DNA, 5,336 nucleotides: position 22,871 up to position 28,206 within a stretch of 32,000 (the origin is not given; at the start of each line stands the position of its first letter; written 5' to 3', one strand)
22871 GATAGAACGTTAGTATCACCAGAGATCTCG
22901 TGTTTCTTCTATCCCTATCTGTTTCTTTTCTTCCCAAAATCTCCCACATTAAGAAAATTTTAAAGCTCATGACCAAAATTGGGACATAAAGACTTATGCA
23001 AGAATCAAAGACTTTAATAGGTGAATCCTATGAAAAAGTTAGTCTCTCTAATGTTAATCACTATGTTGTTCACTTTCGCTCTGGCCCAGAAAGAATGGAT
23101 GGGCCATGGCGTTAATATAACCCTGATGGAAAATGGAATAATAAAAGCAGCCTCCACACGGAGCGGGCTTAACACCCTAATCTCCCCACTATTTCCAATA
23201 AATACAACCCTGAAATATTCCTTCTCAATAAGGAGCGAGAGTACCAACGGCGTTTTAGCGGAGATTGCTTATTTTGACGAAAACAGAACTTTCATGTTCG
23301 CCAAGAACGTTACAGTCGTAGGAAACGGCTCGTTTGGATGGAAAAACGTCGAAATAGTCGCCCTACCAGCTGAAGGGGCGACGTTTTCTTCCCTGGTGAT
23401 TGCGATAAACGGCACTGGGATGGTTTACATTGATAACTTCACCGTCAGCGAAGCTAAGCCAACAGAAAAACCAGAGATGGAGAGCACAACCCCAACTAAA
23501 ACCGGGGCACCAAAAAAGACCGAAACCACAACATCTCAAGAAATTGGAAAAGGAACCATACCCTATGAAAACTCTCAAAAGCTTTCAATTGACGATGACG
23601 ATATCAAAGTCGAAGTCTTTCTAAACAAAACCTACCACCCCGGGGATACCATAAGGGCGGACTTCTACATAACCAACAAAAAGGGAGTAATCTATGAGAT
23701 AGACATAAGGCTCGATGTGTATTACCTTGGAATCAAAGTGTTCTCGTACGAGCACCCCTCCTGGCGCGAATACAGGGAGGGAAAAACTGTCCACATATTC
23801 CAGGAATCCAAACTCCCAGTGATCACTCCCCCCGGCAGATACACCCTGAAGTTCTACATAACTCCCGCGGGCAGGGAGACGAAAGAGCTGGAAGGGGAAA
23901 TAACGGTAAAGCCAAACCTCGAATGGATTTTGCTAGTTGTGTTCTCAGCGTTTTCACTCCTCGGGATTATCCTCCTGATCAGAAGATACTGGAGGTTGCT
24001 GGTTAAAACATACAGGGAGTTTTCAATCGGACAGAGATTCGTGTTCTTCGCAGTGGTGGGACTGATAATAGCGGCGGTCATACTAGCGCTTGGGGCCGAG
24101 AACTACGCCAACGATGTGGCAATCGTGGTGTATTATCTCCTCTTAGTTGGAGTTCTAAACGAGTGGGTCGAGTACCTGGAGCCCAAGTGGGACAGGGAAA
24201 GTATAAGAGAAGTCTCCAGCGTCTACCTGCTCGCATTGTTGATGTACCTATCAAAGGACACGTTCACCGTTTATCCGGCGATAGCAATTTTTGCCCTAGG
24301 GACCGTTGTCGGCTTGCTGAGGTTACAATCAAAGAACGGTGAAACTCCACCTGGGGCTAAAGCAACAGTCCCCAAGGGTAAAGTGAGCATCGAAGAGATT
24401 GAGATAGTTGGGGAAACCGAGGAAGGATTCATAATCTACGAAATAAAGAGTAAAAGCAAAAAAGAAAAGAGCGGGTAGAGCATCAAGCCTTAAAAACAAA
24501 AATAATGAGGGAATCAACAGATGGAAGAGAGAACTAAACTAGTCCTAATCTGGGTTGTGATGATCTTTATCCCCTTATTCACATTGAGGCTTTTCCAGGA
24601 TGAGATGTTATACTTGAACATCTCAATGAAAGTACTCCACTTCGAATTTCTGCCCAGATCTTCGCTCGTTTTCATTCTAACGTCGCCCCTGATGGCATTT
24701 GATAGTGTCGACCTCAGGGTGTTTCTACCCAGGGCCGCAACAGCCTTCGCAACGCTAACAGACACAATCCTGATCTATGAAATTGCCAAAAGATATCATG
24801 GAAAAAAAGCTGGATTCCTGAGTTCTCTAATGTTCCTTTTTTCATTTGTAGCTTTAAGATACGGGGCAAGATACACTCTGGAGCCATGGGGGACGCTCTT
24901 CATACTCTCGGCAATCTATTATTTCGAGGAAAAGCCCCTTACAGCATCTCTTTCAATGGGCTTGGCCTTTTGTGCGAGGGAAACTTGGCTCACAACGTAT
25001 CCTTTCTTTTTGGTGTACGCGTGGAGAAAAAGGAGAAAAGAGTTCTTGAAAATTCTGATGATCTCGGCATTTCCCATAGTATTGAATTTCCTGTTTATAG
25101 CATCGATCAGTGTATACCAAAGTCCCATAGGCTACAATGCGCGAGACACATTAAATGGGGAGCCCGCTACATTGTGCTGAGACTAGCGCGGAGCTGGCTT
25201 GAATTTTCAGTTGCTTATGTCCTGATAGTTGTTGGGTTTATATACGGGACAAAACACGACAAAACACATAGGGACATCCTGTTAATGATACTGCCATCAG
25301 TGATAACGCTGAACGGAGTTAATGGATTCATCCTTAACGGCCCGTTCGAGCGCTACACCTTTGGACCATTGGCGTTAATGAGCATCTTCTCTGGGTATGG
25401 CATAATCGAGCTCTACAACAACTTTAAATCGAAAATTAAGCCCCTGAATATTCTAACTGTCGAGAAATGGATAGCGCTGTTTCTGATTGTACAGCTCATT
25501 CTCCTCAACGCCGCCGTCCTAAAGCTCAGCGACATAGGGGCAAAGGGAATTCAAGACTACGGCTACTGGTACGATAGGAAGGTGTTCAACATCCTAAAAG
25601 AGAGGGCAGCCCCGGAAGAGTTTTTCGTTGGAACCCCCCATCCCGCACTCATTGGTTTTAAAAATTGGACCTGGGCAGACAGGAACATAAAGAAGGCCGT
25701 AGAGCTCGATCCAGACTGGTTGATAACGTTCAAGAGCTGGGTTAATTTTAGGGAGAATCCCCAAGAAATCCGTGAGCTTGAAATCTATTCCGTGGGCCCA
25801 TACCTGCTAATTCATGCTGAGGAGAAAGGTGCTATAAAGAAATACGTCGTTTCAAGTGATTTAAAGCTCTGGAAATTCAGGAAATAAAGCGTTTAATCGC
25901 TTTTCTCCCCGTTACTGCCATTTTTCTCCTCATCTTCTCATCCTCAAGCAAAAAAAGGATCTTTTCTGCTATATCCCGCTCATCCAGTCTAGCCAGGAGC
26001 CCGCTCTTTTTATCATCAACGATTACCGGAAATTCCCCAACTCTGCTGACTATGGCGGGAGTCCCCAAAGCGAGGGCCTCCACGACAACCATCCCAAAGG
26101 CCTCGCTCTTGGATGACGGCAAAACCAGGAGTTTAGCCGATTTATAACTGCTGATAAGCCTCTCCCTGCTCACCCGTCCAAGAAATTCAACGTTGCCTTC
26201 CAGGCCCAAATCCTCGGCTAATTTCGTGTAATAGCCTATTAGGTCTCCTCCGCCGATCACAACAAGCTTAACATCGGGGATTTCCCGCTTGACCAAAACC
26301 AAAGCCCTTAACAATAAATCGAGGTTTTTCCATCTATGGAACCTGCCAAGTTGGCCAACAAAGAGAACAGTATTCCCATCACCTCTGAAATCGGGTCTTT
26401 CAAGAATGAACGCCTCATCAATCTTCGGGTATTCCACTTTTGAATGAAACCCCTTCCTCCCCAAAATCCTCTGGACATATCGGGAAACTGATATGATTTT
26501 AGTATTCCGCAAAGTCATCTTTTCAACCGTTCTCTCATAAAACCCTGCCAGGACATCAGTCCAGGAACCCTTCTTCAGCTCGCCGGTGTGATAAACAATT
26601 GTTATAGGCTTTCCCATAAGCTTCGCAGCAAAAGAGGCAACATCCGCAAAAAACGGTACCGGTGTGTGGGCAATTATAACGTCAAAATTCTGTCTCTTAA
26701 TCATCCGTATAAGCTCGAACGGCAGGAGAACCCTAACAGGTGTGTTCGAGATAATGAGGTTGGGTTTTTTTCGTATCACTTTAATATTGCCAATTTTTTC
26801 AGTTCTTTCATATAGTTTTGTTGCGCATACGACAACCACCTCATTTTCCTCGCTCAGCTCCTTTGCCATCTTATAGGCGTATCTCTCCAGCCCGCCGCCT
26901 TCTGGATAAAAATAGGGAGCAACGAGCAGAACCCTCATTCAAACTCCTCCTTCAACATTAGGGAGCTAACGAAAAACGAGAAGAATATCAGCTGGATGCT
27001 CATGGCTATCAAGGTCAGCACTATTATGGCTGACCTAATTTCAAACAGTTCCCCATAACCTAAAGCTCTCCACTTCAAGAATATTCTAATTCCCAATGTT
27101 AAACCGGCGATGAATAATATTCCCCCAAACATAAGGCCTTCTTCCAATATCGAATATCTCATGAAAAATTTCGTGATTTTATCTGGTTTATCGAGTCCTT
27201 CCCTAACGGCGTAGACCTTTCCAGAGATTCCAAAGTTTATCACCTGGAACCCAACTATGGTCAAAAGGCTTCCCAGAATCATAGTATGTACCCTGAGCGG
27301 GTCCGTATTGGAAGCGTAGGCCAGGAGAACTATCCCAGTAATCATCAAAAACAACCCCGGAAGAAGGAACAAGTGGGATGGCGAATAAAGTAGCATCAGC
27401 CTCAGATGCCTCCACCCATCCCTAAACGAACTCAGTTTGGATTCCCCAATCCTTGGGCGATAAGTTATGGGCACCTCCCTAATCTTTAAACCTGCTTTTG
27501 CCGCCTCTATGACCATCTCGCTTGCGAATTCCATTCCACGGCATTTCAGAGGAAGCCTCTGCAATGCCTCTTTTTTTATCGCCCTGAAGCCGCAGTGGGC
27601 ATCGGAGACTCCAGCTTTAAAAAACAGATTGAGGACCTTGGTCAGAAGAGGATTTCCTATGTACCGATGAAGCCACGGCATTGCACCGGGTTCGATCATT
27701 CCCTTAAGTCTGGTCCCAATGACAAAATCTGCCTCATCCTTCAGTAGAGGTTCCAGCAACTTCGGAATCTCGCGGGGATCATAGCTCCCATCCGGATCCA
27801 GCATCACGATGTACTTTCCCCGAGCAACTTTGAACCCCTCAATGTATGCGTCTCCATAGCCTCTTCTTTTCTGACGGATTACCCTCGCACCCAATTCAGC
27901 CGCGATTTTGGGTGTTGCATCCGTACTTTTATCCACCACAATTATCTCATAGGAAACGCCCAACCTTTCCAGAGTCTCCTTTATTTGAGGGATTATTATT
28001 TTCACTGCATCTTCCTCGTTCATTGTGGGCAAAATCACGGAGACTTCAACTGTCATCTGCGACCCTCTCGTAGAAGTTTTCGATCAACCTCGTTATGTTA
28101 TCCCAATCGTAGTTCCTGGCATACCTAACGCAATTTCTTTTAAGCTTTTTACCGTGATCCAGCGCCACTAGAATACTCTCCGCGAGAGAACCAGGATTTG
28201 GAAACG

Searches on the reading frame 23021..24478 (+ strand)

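Call 7: search_protein_families(library=pfam, proteins=[window:23021-24478:+], max_evalue=0.001)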
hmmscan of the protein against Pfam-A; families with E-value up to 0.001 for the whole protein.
window:23021-24478:+ (485 aa): 1 family
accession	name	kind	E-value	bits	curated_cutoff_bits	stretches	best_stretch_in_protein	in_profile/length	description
PF23868.1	Mmc1_C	-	0.00022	21.3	27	1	401-438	122-158/175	Mmc1 C-terminal domain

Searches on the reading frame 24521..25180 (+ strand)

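Call 7: search_protein_families(library=pfam, proteins=[window:24521-25180:+], max_evalue=0.001)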
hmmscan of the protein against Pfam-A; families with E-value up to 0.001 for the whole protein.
window:24521-25180:+ (219 aa): 1 family
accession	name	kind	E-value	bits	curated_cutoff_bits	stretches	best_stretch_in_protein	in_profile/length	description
PF13231.12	PMT_2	-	6.5e-06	26.9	26.1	1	73-182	27-149/160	Dolichyl-phosphate-mannose-protein mannosyltransferase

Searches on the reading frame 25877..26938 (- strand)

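Call 8: search_protein_families(library=pfam, proteins=[window:25877-26938:-], max_evalue=0.001)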
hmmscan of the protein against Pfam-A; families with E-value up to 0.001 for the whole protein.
window:25877-26938:- (353 aa): 7 families
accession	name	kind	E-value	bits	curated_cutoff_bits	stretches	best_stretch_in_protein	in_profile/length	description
PF00534.26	Glycos_transf_1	-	4e-40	137.6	26.4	1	185-346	12-171/172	Glycosyl transferases group 1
PF13692.12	Glyco_trans_1_4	-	5.1e-31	108.3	27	1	189-333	2-142/142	Glycosyl transferases group 1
PF13439.12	Glyco_transf_4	-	7.5e-20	72.1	28.5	1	15-168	2-159/170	Glycosyltransferase Family 4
PF20706.3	GT4-conflict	-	8.1e-11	41.9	26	1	181-299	191-312/385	Family 4 Glycosyltransferase in conflict systems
PF13524.12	Glyco_trans_1_2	-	2.6e-09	37.6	25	1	218-349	10-130/144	Glycosyl transferase-like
PF13579.12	Glyco_trans_4_4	-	5e-09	37.1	29.7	1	15-165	1-148/158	Glycosyl transferase 4-like domain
PF13477.12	Glyco_trans_4_2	-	1.3e-06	29.1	23.4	1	20-114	12-103/139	Glycosyl transferase 4-like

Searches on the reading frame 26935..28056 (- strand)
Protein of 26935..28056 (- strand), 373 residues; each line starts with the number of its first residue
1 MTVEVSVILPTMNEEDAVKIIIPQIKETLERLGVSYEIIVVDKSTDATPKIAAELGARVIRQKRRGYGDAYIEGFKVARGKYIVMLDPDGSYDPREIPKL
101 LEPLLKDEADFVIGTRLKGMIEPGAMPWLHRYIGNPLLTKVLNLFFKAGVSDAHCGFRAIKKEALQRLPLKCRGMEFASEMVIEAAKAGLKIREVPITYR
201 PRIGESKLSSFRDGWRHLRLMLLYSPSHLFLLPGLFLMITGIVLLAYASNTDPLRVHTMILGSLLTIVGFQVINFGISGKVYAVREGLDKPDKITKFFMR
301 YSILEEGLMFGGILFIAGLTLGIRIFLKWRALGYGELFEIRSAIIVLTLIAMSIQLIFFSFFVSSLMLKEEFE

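Call 8: search_protein_families(library=pfam, proteins=[window:26935-28056:-], max_evalue=0.001)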
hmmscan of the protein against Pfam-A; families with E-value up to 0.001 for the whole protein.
window:26935-28056:- (373 aa): 1 family
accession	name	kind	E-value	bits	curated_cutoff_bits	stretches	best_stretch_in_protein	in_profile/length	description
PF00535.33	Glycos_transf_2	-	3.2e-29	102.4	23.3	1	6-167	1-166/168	Glycosyl transferase family 2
